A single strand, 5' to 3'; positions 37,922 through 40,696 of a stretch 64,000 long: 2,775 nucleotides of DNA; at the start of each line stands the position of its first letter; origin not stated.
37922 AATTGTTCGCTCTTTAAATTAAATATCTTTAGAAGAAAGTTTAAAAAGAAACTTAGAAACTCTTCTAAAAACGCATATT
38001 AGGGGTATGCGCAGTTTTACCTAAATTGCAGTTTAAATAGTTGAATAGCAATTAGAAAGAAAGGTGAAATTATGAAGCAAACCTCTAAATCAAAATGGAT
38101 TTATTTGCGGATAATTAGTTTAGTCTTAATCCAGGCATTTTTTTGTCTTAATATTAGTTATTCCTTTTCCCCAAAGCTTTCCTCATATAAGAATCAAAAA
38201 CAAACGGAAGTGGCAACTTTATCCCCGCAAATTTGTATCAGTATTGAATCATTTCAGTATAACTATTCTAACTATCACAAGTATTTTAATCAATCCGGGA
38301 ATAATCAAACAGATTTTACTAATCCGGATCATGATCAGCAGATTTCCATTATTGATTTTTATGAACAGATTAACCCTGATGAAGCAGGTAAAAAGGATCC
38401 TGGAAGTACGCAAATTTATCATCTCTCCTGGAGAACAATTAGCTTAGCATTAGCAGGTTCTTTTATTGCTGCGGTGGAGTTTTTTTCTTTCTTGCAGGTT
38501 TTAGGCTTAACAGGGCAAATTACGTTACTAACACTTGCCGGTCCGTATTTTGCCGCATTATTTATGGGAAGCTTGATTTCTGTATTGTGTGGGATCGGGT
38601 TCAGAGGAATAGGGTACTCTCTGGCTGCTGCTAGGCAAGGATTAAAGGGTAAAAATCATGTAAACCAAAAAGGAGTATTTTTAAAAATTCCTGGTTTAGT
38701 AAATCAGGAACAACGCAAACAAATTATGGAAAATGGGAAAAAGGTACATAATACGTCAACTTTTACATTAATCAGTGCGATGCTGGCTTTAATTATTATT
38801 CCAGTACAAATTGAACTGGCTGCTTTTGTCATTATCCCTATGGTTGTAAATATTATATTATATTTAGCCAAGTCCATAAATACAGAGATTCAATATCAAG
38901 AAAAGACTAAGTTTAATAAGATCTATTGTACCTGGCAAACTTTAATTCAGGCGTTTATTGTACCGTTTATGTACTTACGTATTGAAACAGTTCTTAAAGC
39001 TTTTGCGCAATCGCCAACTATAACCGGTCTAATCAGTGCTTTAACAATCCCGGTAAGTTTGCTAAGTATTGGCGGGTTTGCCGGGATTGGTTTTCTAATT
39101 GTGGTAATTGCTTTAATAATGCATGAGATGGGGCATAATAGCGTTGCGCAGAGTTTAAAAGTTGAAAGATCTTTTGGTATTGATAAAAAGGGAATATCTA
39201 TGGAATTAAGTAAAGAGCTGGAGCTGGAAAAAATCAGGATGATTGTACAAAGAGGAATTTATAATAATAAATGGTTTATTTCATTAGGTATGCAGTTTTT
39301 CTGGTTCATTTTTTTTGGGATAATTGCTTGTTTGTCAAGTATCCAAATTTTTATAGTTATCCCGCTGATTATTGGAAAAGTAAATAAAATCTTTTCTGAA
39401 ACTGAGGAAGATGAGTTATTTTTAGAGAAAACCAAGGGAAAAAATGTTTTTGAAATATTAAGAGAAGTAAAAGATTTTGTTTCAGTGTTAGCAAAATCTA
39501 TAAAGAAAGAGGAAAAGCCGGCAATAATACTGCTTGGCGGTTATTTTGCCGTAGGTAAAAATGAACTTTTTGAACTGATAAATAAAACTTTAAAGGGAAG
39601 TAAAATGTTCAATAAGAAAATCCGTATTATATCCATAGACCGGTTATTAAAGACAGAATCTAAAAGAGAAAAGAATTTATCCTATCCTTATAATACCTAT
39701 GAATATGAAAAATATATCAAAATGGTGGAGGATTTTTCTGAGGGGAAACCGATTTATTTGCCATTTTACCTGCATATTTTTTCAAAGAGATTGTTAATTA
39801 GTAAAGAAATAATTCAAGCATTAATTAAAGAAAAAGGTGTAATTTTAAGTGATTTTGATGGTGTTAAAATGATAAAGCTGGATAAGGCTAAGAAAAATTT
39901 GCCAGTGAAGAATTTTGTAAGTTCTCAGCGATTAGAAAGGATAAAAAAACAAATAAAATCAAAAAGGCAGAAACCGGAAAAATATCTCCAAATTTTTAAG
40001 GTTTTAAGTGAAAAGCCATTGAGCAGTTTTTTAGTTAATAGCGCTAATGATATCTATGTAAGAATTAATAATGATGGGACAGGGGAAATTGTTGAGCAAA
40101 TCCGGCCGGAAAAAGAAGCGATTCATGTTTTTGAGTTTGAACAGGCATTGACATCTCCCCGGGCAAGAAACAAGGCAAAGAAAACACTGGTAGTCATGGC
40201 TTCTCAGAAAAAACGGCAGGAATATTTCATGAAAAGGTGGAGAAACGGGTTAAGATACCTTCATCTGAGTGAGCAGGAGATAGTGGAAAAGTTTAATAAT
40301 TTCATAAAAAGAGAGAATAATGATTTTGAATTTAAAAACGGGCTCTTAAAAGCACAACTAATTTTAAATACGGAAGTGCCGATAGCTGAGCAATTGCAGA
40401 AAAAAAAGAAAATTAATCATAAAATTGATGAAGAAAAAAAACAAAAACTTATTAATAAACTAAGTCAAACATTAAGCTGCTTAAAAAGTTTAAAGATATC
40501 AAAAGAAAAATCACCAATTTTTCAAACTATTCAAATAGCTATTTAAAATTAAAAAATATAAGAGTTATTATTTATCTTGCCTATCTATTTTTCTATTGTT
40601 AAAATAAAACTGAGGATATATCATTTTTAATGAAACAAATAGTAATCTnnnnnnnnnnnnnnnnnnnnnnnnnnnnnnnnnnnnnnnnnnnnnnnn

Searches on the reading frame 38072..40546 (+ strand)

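Call 10: search_protein_families(library=pfam, proteins=[window:38072-40546:+], max_evalue=0.01)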
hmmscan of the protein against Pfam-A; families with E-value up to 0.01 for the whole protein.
window:38072-40546:+ (824 aa): 1 family
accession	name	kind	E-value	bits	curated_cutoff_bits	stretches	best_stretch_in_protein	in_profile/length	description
PF15247.11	SLBP_RNA_bind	-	0.0022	18.4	27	0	529-553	6-30/70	Histone RNA hairpin-binding protein RNA-binding domain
